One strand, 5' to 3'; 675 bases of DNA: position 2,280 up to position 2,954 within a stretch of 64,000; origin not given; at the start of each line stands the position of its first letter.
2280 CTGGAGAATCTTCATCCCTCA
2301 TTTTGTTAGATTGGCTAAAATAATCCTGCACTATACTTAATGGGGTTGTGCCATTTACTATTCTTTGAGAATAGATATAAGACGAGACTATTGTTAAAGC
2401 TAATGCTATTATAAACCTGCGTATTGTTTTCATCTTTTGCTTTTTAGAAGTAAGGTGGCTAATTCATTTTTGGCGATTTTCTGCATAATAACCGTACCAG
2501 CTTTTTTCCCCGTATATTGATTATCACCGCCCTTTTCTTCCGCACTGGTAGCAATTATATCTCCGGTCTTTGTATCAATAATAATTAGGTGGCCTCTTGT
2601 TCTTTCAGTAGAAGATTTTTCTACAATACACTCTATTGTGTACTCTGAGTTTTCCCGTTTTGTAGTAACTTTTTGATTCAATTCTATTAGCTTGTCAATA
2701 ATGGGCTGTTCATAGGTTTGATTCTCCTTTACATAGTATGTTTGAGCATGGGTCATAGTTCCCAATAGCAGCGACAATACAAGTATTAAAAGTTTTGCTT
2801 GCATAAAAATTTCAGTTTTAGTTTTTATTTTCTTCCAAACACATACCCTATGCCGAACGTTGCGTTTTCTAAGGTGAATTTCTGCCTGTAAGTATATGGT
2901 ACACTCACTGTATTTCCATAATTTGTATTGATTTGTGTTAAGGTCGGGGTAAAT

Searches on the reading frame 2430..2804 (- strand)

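Call 14: search_protein_families(library=pfam, proteins=[window:2430-2804:-], max_evalue=0.1)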
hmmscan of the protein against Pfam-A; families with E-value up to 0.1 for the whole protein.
window:2430-2804:- (124 aa): 1 family
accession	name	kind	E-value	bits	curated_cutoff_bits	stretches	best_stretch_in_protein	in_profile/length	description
PF16339.10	DUF4969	-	0.062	14.1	31.4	1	1-65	1-66/79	Domain of unknown function (DUF4969)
